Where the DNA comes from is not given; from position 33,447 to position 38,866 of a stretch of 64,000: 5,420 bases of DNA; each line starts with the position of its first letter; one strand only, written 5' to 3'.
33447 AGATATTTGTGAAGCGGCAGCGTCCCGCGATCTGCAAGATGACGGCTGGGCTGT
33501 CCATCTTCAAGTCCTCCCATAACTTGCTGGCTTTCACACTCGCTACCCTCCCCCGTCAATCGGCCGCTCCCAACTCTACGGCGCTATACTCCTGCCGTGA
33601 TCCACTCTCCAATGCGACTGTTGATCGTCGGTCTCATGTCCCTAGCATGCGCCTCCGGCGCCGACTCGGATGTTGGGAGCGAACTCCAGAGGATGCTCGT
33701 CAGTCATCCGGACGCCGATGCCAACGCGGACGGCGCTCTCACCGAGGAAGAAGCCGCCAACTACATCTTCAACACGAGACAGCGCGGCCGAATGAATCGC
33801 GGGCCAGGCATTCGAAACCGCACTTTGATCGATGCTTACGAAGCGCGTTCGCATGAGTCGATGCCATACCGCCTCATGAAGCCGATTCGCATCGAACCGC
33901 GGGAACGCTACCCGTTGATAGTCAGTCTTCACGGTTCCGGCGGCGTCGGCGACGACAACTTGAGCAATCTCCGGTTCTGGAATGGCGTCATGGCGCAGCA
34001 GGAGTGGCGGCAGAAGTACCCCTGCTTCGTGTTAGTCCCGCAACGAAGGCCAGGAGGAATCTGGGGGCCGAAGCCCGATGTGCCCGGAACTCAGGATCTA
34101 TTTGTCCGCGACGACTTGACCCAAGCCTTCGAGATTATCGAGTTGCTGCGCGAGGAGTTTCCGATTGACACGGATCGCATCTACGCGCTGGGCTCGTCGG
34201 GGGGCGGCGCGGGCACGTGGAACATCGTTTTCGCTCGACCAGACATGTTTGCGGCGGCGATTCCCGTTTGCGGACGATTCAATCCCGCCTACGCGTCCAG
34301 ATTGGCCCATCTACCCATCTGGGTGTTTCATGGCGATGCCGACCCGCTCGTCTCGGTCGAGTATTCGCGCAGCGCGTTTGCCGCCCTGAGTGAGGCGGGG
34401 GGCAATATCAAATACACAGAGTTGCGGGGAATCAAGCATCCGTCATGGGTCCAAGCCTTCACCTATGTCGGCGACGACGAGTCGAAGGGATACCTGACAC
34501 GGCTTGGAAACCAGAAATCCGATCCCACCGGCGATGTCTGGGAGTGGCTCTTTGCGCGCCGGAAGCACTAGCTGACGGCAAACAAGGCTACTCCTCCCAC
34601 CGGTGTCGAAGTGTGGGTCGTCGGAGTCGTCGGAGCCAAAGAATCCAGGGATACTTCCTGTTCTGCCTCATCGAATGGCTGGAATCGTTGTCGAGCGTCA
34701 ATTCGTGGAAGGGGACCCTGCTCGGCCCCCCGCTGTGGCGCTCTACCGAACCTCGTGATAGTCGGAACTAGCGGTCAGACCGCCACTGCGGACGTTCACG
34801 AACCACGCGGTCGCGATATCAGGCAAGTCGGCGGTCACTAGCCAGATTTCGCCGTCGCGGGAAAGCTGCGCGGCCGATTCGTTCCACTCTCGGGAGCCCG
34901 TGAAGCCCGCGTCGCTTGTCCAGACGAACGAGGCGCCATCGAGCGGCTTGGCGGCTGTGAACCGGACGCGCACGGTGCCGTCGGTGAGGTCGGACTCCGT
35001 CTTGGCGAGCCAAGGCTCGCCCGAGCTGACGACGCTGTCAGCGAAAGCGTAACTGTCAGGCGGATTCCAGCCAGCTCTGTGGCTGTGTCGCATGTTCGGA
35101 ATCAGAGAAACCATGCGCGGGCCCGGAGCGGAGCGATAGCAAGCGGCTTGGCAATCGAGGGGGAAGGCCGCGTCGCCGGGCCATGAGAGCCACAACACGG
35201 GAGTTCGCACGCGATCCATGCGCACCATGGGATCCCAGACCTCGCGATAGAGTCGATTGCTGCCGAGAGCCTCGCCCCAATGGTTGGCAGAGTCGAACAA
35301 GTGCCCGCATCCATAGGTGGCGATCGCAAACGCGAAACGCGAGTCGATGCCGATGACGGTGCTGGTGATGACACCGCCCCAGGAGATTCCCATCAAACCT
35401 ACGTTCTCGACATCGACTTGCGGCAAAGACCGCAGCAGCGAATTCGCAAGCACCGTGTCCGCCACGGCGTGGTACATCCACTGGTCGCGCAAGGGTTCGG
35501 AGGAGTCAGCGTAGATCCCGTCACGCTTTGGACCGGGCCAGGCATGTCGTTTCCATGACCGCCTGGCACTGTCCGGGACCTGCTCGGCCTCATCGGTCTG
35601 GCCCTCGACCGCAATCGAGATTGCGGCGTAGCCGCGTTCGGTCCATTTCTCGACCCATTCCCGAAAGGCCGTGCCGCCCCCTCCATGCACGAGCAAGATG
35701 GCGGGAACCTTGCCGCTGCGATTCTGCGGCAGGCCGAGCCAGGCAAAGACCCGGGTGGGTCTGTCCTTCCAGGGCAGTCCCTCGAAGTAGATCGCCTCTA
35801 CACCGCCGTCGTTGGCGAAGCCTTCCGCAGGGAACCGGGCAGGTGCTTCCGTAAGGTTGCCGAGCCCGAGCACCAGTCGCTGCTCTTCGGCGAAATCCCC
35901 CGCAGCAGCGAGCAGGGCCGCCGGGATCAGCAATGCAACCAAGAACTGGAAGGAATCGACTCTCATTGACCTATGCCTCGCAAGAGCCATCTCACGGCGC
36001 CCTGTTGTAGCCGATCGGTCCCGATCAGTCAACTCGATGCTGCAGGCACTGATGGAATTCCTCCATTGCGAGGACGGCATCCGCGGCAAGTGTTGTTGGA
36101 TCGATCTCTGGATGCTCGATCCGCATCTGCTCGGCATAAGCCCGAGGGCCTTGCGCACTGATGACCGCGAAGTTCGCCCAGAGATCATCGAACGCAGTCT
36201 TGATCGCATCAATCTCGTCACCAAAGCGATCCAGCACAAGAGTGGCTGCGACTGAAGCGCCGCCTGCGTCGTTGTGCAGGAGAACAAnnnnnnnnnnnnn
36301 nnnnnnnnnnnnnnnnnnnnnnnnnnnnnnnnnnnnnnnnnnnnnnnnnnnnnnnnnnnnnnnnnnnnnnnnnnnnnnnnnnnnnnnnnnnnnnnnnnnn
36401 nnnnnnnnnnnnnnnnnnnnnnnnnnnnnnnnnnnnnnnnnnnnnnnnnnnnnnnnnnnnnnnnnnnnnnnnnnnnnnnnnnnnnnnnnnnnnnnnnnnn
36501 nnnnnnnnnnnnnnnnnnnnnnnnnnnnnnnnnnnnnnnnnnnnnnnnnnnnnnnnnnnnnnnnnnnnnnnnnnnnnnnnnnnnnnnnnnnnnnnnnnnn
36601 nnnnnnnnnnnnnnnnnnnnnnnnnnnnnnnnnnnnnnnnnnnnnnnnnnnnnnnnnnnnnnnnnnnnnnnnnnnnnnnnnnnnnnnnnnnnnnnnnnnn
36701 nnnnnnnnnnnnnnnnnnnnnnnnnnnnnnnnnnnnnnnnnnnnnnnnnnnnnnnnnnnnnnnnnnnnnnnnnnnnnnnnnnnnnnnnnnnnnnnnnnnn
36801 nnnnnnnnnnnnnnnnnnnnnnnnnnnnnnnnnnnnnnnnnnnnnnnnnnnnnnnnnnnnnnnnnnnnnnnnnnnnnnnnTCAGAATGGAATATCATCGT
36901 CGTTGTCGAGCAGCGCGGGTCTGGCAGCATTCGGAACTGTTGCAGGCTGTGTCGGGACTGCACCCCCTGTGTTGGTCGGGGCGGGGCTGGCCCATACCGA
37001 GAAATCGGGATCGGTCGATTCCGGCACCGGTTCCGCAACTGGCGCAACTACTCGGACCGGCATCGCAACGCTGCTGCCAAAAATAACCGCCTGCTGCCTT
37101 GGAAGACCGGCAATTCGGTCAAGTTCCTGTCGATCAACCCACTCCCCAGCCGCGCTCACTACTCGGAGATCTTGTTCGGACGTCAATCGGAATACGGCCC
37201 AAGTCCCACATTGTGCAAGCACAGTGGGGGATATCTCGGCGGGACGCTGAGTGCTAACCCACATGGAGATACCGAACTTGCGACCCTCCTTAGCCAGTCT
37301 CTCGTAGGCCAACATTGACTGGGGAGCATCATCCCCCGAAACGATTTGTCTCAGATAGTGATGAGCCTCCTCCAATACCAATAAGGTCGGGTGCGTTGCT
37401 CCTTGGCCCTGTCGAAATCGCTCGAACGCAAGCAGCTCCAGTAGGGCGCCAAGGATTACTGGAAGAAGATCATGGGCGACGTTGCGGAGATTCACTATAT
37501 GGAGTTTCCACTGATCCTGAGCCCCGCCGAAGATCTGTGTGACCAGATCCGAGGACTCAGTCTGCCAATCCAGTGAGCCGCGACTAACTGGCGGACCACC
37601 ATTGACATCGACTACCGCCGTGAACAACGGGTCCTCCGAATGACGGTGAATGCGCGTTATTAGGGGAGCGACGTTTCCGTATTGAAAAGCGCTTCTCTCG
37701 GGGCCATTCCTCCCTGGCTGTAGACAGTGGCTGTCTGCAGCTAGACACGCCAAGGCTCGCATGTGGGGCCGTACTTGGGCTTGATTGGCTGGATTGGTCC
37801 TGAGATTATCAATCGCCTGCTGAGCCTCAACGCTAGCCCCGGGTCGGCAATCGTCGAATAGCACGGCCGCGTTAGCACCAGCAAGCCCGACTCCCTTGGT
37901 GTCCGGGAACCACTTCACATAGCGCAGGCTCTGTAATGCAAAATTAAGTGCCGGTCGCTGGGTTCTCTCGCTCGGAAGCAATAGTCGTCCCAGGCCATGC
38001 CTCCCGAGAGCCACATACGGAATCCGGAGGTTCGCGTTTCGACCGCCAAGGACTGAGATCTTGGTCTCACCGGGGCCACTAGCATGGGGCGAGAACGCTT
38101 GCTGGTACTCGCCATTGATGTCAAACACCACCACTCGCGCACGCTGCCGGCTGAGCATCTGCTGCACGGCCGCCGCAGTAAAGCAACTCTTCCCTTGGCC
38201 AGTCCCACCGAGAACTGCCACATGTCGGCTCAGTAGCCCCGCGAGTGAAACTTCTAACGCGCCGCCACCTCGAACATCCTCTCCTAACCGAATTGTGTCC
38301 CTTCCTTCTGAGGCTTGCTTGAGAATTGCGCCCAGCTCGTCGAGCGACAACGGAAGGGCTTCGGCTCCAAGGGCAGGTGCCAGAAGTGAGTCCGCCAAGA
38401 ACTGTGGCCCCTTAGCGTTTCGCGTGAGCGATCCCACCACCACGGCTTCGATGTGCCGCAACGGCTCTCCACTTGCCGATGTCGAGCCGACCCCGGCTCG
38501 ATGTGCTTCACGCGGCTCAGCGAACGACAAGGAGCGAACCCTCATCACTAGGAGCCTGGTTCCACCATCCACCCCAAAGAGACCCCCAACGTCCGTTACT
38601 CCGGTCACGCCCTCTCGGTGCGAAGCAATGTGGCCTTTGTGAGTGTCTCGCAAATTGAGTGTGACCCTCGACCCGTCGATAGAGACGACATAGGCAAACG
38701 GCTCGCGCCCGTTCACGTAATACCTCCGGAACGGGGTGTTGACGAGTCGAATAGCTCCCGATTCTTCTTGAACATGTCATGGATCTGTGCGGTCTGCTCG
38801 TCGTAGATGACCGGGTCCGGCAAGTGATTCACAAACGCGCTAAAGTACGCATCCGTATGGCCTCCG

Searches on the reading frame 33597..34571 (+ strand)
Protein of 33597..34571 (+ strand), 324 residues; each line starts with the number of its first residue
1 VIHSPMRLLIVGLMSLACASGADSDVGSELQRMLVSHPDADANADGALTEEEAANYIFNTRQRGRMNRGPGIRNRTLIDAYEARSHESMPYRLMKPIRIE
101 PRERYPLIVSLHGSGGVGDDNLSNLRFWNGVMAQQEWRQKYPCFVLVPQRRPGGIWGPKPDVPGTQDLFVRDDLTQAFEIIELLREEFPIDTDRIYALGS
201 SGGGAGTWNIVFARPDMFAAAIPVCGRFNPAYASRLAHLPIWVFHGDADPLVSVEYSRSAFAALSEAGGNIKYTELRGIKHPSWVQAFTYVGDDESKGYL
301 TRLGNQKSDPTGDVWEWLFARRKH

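Call 84: search_protein_families(library=pfam, proteins=[window:33597-34571:+], max_evalue=0.001)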
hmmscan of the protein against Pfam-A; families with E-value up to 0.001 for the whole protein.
window:33597-34571:+ (324 aa): 4 families
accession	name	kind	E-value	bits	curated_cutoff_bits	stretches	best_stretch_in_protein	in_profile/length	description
PF00326.27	Peptidase_S9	-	1.3e-08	35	22.6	1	174-229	45-100/213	Prolyl oligopeptidase family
PF12146.15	Hydrolase_4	-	1.2e-05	25.2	27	0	237-273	190-226/239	Serine aminopeptidase, S33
PF20434.5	BD-FAE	-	5.6e-05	23.2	26.8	0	236-260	187-211/215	BD-FAE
PF02230.22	Abhydrolase_2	-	0.00046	20.5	23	1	180-289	90-207/217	Phospholipase/Carboxylesterase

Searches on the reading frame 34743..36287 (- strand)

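Call 10: search_protein_families(library=pfam, proteins=[window:34743-36287:-], max_evalue=0.01)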
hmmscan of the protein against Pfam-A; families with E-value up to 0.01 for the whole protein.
window:34743-36287:- (514 aa): 3 families
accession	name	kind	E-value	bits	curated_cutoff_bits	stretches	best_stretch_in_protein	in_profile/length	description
PF05448.18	AXE1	-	2.5e-12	46.6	21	1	176-325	65-207/321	Acetyl xylan esterase (AXE1)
PF00326.27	Peptidase_S9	-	5.8e-06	26.4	22.6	1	267-329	37-100/213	Prolyl oligopeptidase family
PF01738.24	DLH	-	3.9e-05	23.8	21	1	182-326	3-129/217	Dienelactone hydrolase family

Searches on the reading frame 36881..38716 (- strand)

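Call 10: search_protein_families(library=pfam, proteins=[window:36881-38716:-], max_evalue=0.01)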
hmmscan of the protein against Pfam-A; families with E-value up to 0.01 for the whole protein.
window:36881-38716:- (611 aa): 4 families
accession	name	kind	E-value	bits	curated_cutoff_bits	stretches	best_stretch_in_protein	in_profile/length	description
PF01935.23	DUF87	-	5.3e-18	66.4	23.2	1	156-265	16-124/220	Helicase HerA, central domain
PF10412.15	TrwB_AAD_bind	-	9.7e-06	25.1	20.5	1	163-209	15-60/387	Type IV secretion-system coupling protein DNA-binding domain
PF01580.24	FtsK_SpoIIIE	-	0.00043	20.2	24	0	136-196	14-72/221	FtsK/SpoIIIE family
PF05872.18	HerA_C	-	0.0064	15.6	22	0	462-505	271-315/502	Helicase HerA-like C-terminal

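Call 40: search_protein_families(library=padloc, proteins=[window:36881-38716:-], max_evalue=0.1)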
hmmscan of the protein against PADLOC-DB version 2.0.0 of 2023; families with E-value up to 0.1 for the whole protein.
window:36881-38716:- (611 aa): 18 families
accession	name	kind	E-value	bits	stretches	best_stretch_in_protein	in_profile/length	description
PDLC04100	HerA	-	2.6e-250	830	1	1-580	1-577/580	-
PDLC02185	HerA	-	1.8e-240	797.6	1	1-577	1-581/585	-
PDLC04102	HerA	-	2.4e-67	225.7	2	399-573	461-634/654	-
PDLC04105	HerA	-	1.5e-61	206.7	1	8-579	13-557/576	-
PDLC04106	HerA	-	9.6e-55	184.3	2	397-575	463-646/667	-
PDLC04098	HerA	-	5.9e-51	171.8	2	396-577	476-668/686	-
PDLC04103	HerA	-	3.1e-44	149.3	1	154-574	163-572/579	-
PDLC04097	HerA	-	2.4e-33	113.6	2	402-572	431-607/618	-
PDLC04104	HerA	-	4.9e-28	95.9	1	325-581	110-360/379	-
PDLC02188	HerA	-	6.8e-28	95.8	2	441-575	426-560/578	-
PDLC04140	mad8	-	5.1e-17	60.3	2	427-560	175-301/314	mads_8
PDLC01055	HerA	-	1.6e-16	58.2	2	434-524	410-492/532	Type III coevolved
PDLC04101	HerA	-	1.8e-10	38.2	1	124-247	128-253/400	-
PDLC04107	HerA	-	1.5e-09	35.3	1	131-209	136-215/306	-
PDLC04099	HerA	-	1.8e-09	35.3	1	160-206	166-212/214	-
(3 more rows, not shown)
